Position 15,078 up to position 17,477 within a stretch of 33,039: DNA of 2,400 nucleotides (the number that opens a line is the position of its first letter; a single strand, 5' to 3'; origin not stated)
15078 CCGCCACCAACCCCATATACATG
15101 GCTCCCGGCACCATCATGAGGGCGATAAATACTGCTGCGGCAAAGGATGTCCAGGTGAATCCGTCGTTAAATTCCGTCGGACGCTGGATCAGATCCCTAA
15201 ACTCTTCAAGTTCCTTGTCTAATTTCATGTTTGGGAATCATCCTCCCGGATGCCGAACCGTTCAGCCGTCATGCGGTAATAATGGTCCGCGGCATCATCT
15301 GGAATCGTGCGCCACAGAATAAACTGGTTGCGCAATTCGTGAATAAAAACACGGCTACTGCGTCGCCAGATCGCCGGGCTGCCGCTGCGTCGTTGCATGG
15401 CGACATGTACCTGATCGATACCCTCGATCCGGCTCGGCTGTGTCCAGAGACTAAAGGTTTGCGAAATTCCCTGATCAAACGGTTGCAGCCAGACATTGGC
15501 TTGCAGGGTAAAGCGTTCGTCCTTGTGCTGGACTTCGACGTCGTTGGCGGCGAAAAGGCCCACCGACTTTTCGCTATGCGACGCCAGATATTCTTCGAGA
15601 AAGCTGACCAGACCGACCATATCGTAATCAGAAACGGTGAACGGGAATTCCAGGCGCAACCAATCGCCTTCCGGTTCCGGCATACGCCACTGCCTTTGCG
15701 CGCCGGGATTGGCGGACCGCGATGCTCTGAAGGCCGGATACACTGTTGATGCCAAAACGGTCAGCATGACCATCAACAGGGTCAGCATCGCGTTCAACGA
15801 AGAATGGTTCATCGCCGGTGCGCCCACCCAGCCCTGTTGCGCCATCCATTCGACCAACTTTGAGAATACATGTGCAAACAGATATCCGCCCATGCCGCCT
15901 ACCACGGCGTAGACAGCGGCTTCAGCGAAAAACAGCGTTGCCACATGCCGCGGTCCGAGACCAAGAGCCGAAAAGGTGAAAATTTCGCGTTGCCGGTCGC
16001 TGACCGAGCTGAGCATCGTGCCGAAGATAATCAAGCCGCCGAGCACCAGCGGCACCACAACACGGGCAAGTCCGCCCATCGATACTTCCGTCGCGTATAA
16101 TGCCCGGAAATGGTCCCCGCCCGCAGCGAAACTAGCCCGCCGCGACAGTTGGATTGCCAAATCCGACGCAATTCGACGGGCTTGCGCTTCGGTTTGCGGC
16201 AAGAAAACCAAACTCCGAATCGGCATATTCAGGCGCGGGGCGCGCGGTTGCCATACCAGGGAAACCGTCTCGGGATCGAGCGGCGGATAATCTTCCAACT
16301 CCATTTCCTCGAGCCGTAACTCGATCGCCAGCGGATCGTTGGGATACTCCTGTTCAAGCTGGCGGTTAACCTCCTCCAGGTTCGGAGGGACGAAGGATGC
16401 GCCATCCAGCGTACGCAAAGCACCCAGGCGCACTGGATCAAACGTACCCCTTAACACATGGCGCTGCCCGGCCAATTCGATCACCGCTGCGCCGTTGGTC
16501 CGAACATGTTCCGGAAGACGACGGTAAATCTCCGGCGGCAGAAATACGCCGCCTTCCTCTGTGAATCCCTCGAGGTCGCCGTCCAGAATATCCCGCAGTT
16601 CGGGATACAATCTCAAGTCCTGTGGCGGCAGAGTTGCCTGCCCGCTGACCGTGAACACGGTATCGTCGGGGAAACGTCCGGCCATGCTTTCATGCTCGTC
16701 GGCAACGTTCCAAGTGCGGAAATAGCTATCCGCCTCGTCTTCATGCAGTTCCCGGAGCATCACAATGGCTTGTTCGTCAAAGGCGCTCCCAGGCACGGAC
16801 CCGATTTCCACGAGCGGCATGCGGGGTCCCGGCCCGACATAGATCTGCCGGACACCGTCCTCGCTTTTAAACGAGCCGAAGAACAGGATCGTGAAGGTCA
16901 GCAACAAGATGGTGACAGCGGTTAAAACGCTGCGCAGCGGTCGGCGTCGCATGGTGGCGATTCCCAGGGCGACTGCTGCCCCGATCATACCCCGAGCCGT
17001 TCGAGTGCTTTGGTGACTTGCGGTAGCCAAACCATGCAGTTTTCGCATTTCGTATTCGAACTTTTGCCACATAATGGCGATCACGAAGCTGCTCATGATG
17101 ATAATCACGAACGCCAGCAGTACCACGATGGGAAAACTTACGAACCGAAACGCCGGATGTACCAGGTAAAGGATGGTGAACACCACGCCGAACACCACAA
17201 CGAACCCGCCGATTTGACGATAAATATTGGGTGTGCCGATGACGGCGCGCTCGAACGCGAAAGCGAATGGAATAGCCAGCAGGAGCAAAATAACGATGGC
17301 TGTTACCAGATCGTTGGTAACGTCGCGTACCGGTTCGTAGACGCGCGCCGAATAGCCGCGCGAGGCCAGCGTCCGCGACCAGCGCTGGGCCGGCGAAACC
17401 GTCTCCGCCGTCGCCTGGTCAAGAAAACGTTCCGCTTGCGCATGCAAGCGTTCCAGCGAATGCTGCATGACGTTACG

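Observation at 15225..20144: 1639-aa single polypeptide fusing a PA/M28-peptidase-like ectodomain, a ~190-residue coiled coil, a ~460-residue unknown ectodomain and a double membrane module ending in an FtsX permease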

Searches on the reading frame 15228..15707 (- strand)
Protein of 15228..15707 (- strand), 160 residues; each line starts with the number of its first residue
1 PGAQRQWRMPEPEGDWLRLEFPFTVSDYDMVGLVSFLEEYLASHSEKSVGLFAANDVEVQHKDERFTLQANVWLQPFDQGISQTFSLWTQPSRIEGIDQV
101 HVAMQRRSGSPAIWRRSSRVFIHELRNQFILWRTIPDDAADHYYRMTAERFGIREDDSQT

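Call 43: search_protein_families(library=padloc, proteins=[window:15228-15707:-], max_evalue=1)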
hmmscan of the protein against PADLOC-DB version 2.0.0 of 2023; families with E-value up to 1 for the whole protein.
window:15228-15707:- (160 aa): 0 families
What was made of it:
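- Closest known: PADLOC models PDLC01991 / PDLC01990. Different: The ectodomain and tail do not match those models (call 43), and no CARF domain was detected.
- The tail, loop and ectodomain alone hit nothing (call 43).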

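Call 63: search_solved_structures(query=A4, max_evalue=10)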
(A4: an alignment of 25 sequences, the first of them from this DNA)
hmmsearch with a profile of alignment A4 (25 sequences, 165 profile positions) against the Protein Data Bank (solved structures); distinct sequences matched with E-value up to 10: 3.
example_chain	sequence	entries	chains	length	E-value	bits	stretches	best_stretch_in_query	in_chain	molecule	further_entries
5jjw_A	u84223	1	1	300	0.36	13.6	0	114-158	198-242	Squamous cell carcinoma antigen recognized by T-cells 3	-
5ctr_A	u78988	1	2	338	0.51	13.1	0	114-158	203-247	Squamous cell carcinoma antigen recognized by T-cells 3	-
2cs1_A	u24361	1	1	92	0.63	12.8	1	133-160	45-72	PMS1 protein homolog 1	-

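Call 64: search_protein_families(library=pfam, alignment_id=A4, max_evalue=10)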
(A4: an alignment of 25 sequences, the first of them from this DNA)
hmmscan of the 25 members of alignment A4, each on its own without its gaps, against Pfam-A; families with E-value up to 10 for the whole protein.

A. member 1, seq(160 aa): 1 family
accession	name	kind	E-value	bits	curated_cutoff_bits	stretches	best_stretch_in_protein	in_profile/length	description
PF01951.21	Archease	-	0.17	12.6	25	1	33-80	59-103/136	Archease protein family (MTH1598/TM1083)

B. families by the number of members that match (of 25 scanned): 6 families
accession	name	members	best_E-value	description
PF22732.2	MSL3_chromo-like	1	0.03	MSL3 chromodomain-like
PF09061.11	Stirrup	1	0.11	Stirrup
PF21395.2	Arc_capsid_dom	1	0.12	Activity-regulated cytoskeleton-associated protein, capsid domain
PF17566.7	DUF5472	1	0.16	Family of unknown function (DUF5472)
PF01951.21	Archease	1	0.17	Archease protein family (MTH1598/TM1083)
PF00607.25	Gag_p24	1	0.26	gag protein p24 N-terminal domain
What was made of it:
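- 15228..15695 (-): Residues 1484-1639: conserved cytoplasmic tail domain (beta-alpha-beta4-alpha2), possibly Bet v 1/SRPBCC-like. No Pfam or PDB sequence match (calls 63, 64).
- On SRPBCC / Bet v 1-like domains (for the cytoplasmic tail): There is no sequence-level support (calls 63, 64).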

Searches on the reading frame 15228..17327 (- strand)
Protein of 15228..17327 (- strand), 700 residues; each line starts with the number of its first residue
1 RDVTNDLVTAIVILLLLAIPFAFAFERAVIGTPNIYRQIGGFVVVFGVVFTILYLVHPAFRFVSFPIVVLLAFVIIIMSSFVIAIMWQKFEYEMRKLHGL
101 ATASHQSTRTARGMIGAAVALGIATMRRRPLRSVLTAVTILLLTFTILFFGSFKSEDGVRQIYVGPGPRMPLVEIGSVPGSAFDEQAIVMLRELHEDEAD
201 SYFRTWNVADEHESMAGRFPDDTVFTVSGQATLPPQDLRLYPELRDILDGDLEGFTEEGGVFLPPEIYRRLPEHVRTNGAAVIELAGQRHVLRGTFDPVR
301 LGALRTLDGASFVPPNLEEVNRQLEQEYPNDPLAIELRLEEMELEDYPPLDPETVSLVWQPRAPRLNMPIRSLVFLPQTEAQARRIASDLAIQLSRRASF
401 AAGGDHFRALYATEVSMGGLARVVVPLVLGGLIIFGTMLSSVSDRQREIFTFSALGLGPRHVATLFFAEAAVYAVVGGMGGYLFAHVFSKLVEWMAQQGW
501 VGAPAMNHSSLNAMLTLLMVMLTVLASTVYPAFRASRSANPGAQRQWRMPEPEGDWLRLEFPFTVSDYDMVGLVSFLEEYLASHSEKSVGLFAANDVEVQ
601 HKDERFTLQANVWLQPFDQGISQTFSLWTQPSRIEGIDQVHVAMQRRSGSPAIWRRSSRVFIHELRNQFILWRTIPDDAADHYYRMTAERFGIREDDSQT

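Call 89: find_homologous_proteins(query=window:15228-17327:-, max_evalue=0.00001)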
Query window:15228-17327:- (700 aa): 93 proteins with E <= 0.00001 among 8000 candidates.
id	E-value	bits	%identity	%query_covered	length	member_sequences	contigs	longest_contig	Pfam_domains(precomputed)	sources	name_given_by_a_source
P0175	1.4e-241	822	55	100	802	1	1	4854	PF02687.28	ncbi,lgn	-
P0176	7.2e-189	648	67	61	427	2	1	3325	PF02687.28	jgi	jgi:hypothetical protein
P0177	5.0e-160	552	41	97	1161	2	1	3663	PF02687.28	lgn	-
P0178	8.9e-154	532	41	98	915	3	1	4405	PF02687.28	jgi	jgi:hypothetical protein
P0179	1.3e-153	531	42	96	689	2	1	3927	PF02687.28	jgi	-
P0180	9.0e-150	518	41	100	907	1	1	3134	PF02687.28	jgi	-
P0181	2.6e-149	517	40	99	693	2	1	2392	PF02687.28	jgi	-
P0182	1.0e-147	512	39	98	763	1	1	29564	PF02687.28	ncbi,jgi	ncbi:MAG: ABC transporter permease [Planctomycetota bacterium]|jgi:hypothetical protein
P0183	1.6e-147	511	40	98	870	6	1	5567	PF02687.28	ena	-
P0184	5.9e-147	509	40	98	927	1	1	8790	PF02687.28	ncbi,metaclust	ncbi:MAG: hypothetical protein AMJ81_08230, partial [Phycisphaerae bacterium SM23_33]|metaclust:stat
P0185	1.7e-146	508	39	99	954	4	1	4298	PF02687.28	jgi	jgi:hypothetical protein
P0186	1.8e-146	507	40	98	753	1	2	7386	PF02687.28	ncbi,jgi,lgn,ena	jgi:hypothetical protein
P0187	2.8e-146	507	41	97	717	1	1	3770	PF02687.28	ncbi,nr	ncbi:MAG TPA: ABC transporter permease, partial [Sedimentisphaerales bacterium]|nr:ABC transporter p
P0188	4.3e-146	506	39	98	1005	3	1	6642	PF02687.28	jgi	jgi:hypothetical protein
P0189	5.8e-146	506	40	99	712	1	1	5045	PF02687.28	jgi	jgi:hypothetical protein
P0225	3.5e-119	417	37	91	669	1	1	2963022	PF02687.28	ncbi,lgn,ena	-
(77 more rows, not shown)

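Call 90: find_encoding_contigs(protein=P0225, flank=10000, max_places=1)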
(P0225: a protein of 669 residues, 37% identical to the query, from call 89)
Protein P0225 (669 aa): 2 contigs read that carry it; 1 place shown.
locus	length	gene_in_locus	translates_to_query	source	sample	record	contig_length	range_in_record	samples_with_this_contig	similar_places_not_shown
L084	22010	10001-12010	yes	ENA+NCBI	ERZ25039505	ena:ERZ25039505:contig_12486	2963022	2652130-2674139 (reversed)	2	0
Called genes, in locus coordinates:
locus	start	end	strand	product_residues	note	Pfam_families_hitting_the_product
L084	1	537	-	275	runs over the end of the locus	PF01263:Aldose_epim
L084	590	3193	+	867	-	PF20581:DUF6785, PF20580:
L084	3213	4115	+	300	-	-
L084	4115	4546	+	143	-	PF05402:PqqD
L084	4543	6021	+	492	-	PF02687:FtsX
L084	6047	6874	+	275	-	PF00005:ABC_tran, PF02463:SMC_N (faint), PF13304:AAA_21 (faint)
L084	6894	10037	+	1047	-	-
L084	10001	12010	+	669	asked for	PF02687:FtsX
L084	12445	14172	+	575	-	-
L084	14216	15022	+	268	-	PF02463:SMC_N (faint), PF00005:ABC_tran, PF13304:AAA_21 (faint)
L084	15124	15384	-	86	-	-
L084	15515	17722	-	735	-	-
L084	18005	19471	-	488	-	PF07690:MFS_1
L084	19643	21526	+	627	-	PF01964:ThiC_Rad_SAM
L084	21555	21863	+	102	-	PF07876:Dabb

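Call 91: find_encoding_contigs(protein=P0182, flank=10000, max_places=1)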
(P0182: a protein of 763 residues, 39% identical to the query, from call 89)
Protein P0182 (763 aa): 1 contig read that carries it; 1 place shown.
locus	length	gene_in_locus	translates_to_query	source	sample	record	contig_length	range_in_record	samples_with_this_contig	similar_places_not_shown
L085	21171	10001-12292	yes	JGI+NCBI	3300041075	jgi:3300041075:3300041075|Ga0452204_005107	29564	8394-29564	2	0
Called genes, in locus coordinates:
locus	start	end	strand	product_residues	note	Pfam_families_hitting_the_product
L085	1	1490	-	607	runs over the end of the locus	PF00561:Abhydrolase_1, PF07021:MetW, PF13489:Methyltransf_23, PF08241:Methyltransf_11, PF08242:Methyltransf_12, PF13649:Methyltransf_25, PF13847:Methyltransf_31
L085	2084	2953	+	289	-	-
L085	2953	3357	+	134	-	PF05402:PqqD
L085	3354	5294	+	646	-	PF02687:FtsX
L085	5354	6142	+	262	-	PF02463:SMC_N (faint), PF00005:ABC_tran, PF13304:AAA_21 (faint)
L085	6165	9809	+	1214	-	PF04389:Peptidase_M28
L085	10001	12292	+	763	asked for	PF02687:FtsX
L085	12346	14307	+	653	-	PF03169:OPT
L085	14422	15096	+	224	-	PF00005:ABC_tran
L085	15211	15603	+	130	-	PF01242:PTPS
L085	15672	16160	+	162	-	PF02151:UVR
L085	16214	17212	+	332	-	PF00217:ATP-gua_Ptrans, PF27454:McsB_C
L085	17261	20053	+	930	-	-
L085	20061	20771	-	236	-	PF02660:G3P_acyltransf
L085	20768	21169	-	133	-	PF00534:Glycos_transf_1, PF13524:Glyco_trans_1_2 (weak), PF13692:Glyco_trans_1_4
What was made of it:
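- Two database entries show the gene split in two (calls 90, 91).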

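Call 97: search_protein_families(library=ncbifam, proteins=[L084:4115-4546:+, L084:3213-4115:+, L085:12346-14307:+, L085:2953-3357:+], max_evalue=0.05)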
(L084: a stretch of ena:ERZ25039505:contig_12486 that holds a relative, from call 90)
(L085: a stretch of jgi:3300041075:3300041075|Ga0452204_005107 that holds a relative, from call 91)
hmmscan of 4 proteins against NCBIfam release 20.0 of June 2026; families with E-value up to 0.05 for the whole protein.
L084:4115-4546:+ (143 aa): 4 families
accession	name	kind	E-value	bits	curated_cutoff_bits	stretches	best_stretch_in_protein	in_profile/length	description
NF033536.1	lasso_PqqD_Bac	exception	1.7e-06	28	80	1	56-118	24-86/88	lasso peptide biosynthesis PqqD family chaperone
TIGR03859.1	PQQ_PqqD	equivalog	1.7e-06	27.8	46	1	60-118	23-80/81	pyrroloquinoline quinone biosynthesis peptide chaperone PqqD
TIGR04248.1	SCM_PqqD_rel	equivalog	9.9e-05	22.5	100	1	66-117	29-80/84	SynChlorMet cassette protein ScmD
TIGR04302.1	geo_PqqD_fam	equivalog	0.00014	22.3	100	1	63-115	46-97/102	GeoRSP system PqqD family peptide chaperone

L084:3213-4115:+ (300 aa): 0 families

L085:12346-14307:+ (653 aa): 0 families

L085:2953-3357:+ (134 aa): 6 families
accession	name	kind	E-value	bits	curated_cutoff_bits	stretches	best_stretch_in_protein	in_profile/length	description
TIGR04302.1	geo_PqqD_fam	equivalog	1e-08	35.6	100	1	60-122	39-100/102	GeoRSP system PqqD family peptide chaperone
TIGR03859.1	PQQ_PqqD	equivalog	2.8e-05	23.9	46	1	66-122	25-80/81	pyrroloquinoline quinone biosynthesis peptide chaperone PqqD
NF033536.1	lasso_PqqD_Bac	exception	9.2e-05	22.5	80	1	64-123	28-87/88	lasso peptide biosynthesis PqqD family chaperone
TIGR04248.1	SCM_PqqD_rel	equivalog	0.0039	17.4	100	1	70-122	29-81/84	SynChlorMet cassette protein ScmD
NF050149.1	RiPP_bind_ApyI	equivalog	0.03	13.6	200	1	66-122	207-258/260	RiPP maturation protein ApyI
TIGR04353.1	PqqD_rel_X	equivalog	0.032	15.2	35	1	74-123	22-74/74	HPr-rel-A system PqqD family peptide chaperone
